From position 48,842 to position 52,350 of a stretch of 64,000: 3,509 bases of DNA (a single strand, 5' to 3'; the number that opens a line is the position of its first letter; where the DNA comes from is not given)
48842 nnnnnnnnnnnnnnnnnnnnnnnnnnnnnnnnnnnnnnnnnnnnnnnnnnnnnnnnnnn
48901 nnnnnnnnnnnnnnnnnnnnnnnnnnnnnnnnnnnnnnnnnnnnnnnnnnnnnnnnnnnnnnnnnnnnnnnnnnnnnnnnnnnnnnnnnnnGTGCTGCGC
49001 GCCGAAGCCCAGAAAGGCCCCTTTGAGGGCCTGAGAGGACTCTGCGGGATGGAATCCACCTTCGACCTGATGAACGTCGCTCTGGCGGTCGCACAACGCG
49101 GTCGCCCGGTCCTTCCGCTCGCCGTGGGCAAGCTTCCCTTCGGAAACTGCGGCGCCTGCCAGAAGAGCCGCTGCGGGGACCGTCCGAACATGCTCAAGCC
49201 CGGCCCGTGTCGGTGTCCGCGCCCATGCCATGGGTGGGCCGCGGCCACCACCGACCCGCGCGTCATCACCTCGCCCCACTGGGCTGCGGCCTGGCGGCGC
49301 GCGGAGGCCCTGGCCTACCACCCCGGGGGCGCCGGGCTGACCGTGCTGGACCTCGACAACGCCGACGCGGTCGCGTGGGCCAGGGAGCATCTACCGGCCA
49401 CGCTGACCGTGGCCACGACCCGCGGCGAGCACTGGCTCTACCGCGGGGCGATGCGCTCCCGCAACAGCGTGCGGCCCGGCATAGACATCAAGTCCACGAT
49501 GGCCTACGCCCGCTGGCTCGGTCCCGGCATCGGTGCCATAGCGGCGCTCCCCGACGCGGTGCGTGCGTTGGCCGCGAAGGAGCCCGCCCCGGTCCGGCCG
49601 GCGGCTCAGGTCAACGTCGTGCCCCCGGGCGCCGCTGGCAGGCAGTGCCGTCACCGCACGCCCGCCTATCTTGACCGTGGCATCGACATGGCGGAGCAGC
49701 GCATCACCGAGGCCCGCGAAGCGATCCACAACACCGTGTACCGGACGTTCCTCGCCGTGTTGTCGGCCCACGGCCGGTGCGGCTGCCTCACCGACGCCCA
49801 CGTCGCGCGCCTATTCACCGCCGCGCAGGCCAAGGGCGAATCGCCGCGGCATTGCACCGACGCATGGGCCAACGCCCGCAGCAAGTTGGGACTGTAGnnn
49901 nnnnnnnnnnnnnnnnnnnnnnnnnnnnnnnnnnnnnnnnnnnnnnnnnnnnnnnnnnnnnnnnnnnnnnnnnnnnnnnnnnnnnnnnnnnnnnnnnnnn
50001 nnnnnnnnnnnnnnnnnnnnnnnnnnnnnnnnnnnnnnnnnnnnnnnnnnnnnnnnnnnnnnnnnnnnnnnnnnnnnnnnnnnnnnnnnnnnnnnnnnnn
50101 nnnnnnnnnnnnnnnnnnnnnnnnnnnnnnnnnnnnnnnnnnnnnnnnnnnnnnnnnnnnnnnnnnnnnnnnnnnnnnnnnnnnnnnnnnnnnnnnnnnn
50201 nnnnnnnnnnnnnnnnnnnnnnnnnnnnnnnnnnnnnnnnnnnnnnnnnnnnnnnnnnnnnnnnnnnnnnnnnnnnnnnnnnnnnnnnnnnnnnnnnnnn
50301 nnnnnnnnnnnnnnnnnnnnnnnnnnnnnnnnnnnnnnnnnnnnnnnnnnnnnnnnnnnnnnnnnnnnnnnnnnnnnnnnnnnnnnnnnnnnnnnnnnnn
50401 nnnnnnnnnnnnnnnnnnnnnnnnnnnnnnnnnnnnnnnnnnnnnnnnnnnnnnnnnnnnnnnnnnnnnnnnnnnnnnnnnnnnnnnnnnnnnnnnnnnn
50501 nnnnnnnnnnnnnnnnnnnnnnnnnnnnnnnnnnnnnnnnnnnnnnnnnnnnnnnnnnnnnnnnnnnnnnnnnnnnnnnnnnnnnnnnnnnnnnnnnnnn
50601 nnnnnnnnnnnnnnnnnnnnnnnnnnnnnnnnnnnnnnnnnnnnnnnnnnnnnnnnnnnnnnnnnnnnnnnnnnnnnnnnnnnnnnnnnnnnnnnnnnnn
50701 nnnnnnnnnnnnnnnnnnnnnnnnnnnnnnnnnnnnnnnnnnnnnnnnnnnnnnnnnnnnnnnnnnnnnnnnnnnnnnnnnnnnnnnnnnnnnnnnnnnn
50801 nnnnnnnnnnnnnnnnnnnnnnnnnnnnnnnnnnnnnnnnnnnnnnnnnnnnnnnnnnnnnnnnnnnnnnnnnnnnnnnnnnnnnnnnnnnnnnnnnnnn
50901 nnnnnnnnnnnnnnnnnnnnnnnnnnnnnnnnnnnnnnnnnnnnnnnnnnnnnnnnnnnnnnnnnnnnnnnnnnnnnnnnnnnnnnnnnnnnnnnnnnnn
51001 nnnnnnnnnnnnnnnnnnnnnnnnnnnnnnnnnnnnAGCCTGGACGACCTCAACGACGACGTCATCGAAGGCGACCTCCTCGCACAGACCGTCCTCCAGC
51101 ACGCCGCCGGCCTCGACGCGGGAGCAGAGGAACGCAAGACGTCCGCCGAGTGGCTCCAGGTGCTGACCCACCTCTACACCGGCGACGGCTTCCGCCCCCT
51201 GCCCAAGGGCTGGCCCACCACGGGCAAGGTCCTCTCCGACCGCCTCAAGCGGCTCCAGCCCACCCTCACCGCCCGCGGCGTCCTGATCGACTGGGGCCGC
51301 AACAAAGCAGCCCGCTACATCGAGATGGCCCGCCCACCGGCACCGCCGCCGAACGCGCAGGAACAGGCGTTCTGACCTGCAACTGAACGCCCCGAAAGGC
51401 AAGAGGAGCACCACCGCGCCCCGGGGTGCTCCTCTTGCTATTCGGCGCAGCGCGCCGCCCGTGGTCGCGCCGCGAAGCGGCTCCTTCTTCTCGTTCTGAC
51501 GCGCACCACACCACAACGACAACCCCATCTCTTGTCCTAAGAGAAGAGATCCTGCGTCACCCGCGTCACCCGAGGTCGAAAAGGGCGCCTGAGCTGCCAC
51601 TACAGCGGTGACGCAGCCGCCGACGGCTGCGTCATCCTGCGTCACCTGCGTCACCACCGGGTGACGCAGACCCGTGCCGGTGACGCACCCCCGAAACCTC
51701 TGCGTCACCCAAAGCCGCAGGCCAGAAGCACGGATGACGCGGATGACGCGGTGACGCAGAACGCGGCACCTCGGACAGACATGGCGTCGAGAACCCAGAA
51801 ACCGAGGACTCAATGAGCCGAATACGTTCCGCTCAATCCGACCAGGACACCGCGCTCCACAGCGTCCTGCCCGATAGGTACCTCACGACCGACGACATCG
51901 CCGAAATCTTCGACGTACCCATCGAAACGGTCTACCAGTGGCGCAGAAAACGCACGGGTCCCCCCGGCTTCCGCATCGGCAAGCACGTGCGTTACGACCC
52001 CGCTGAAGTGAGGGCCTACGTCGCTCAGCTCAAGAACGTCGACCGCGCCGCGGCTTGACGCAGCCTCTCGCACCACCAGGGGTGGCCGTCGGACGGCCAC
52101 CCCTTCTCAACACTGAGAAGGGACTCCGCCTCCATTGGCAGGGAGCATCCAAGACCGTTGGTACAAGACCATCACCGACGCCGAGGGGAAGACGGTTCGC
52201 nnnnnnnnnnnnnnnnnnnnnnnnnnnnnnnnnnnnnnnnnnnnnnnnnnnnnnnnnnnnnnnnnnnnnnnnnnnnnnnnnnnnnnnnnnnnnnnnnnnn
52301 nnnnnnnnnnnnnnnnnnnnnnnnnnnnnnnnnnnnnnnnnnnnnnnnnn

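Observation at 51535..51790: About 12-copy array of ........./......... motifs between the AICE-2 replication genes and xis-int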

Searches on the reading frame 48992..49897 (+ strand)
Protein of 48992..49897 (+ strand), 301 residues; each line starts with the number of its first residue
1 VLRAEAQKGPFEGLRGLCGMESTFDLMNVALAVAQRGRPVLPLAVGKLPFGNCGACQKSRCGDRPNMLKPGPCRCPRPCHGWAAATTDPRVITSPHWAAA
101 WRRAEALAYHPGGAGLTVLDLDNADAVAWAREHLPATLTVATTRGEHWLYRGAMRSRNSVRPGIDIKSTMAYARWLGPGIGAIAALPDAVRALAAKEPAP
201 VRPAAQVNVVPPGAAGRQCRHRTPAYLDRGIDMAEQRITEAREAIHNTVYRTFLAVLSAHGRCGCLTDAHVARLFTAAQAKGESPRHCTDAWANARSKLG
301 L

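Call 9: search_protein_families(library=pfam, proteins=[window:48992-49897:+], max_evalue=0.01)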
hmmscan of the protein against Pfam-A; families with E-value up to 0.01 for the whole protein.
window:48992-49897:+ (301 aa): 1 family
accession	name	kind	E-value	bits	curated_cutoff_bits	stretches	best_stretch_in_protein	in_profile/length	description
PF09250.16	Prim-Pol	-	2.5e-10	41.5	22.8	1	30-173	1-130/158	Bifunctional DNA primase/polymerase, N-terminal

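Call 47: search_protein_families(library=ncbifam, proteins=[window:48992-49897:+], max_evalue=1)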
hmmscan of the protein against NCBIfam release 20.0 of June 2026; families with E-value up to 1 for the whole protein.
window:48992-49897:+ (301 aa): 1 family
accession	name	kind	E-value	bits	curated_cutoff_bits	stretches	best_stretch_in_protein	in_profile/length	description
NF009097.0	PRK12438.1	subfamily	0.21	9.4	1254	1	155-258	874-977/991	hypothetical protein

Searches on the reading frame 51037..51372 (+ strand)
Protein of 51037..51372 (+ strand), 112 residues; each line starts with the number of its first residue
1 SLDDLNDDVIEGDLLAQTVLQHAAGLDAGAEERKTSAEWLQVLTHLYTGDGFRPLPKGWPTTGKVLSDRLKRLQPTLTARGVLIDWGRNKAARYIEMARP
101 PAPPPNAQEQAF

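Call 81: predict_structure(alignment_id=A2)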
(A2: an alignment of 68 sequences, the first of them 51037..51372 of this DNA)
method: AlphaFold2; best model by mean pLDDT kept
length: 112 residues; sequences in the alignment: 68
mean_pLDDT: 87.5   pTM: 0.77
mean pLDDT of the five models: 87.5, 84.7, 84.3, 83.0, 81.2
residues with pLDDT >= 90: 76; 70-90: 19; 50-70: 15; < 50: 2
segments of 3 or more residues with pLDDT < 50: none
pLDDT, mean of each block of 10 residues (from residue 1): 60 91 93 97 94 87 97 94 96 94 67 52
secondary structure, 60 per line:
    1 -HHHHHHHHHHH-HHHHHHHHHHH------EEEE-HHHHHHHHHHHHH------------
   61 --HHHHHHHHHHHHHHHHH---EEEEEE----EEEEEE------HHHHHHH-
elements in order: H2-12 H14-24 E31-34 H36-48 H63-79 E83-88 E93-98 H105-111

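Call 83: fold_search(model_id=the predicted structure, library=pdb)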
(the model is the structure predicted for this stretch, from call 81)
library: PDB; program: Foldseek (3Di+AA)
matches with E <= 10: 638; with E <= 0.001: 0
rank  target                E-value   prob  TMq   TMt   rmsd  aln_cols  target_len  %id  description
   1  3h0d_B                2.0e-01  0.84  0.45  0.35   4.7       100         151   12  Crystal structure of CtsR in complex with a 26bp DNA duplex (released 2009-06-30)
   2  2aar_7                3.1e-01  0.07  0.18  0.18  10.2       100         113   12  Structure of trigger factor binding domain in biologically homologous complex with eubacterial ribosome. (released 2005-08-23)
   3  1z7u_A                3.3e-01  0.63  0.43  0.43   3.9        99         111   16  Crystal Structure of the Putitive Transcriptional Regulator of MarR Family from Enterococcus faecalis V583 (released 2005-05-10)
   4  7a8r_A                3.8e-01  0.13  0.24  0.07  13.8        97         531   15  Structure of RecQL from Bos taurus (released 2021-10-06)
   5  7dg2_A                4.3e-01  0.54  0.43  0.25   5.8        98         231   12  Nse1-Nse3-Nse4 complex (released 2021-05-26)
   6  8z8p_D                4.3e-01  0.28  0.37  0.20  11.8       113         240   12  norbelladine 4'-O-methyltransferase S52M variant complexed with Mg and SAH (released 2024-08-07)
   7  8xe3_A                4.6e-01  0.41  0.37  0.20   8.6        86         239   14  norbelladine 4'-O-methyltransferase complexed with Mg and SAH (released 2024-08-07)
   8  8xe3_B                4.6e-01  0.41  0.37  0.20   9.0        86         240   14  norbelladine 4'-O-methyltransferase complexed with Mg and SAH (released 2024-08-07)
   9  8qdh_A                4.9e-01  0.44  0.37  0.38   4.4        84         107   11  Engineered LmrR carrying a cyclic boronate ester formed between Tris and p-boronophenylalanine at position 89 (released 2024-05-01)
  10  8z8p_B                4.9e-01  0.38  0.37  0.20   8.6        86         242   14  norbelladine 4'-O-methyltransferase S52M variant complexed with Mg and SAH (released 2024-08-07)
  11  8z8o_B                4.9e-01  0.28  0.37  0.20  11.3       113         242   12  norbelladine 4'-O-methyltransferase Y186F complexed with Mg and SAH (released 2024-08-07)
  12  8zp5_B                4.9e-01  0.21  0.33  0.14   5.7        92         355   14  Cryo-EM structure of origin recognition complex (Orc5 basic patch mutations) with ARS1 DNA bound (released 2025-04-16)
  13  2mlg_MODEL_1_A        5.2e-01  0.41  0.36  0.46   3.9        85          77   18  Stf76 from the Sulfolobus islandicus plasmid-virus pSSVx (released 2014-03-12)
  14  9ha0_A                5.6e-01  0.35  0.35  0.36   4.6        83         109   11  Crystal structure of Cu(II)-bound LmrR_V15Bpy variant BVS (released 2025-03-05)
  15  8xe5_D                5.6e-01  0.35  0.37  0.20   8.5        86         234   14  norbelladine 4'-O-methyltransferase complexed with Mg, SAH, and 3,4-dihydroxybenzaldehyde (released 2024-08-07)
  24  1ka8_A                6.7e-01  0.30  0.33  0.36   3.8        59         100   12  Crystal Structure of the Phage P4 Origin-Binding Domain (released 2002-04-17)
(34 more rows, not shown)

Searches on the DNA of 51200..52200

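Call 55: search_rna_families(source=window, start=51200, end=52200, threshold=evalue, max_evalue=1)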
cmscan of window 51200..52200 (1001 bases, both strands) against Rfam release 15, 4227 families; matches with E-value up to 1: 3.
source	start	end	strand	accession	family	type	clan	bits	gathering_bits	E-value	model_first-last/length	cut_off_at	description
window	51602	51714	-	RF02809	RsmW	Gene; sRNA;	CL00106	26.3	52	0.035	1-124/124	no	RsmW RNA family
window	51401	51436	+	RF03847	mir-1538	Gene; miRNA;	-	21.9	78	0.15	1-58/58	no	mir-1538 microRNA precursor family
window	51603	51682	-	RF00223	IRES_Bip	Cis-reg; IRES;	-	11.1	40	0.68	1-263/263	no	bip internal ribosome entry site (IRES)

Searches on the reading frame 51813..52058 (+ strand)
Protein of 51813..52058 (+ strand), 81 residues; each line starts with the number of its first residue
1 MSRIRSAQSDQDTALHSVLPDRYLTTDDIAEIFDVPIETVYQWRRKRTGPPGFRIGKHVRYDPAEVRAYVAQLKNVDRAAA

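Call 9: search_protein_families(library=pfam, proteins=[window:51813-52058:+], max_evalue=0.01)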
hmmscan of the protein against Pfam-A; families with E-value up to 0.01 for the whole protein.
window:51813-52058:+ (81 aa): 3 families
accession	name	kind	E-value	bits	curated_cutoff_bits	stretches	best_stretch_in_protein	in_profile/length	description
PF12728.13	HTH_17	-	1.3e-11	45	27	1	23-72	1-49/51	Helix-turn-helix domain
PF13384.12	HTH_23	-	6.7e-05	23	24.6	1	20-52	14-48/50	Homeodomain-like domain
PF13518.12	HTH_28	-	0.0047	17.4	25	0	25-46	14-35/52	Helix-turn-helix domain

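Call 47: search_protein_families(library=ncbifam, proteins=[window:51813-52058:+], max_evalue=1)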
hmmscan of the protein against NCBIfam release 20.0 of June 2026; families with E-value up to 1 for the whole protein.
window:51813-52058:+ (81 aa): 6 families
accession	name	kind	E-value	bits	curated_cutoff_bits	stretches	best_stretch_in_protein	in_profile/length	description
NF047737.1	antiphage_MADS1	equivalog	9.9e-06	25.7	80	1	21-67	1-46/49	methylation-associated defense system helix-turn-helix domain-containing protein MAD1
NF033787.1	HTH_BldC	subfamily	0.00017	21.4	77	1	23-68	2-47/49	BldC family transcriptional regulator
TIGR01764.1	excise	domain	0.00025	21.4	28.8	1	23-72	1-49/49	excisionase family DNA-binding protein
NF041265.1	NadS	equivalog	0.06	13.6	60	1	24-53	44-73/94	NadS family protein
NF046037.1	carphisopro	domain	0.098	12.9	38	1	28-48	13-33/54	carph-isopro domain-containing protein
NF040522.1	VC1465_fam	subfamily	0.16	12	70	1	24-48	10-34/111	VC1465 family Xer recombination activation factor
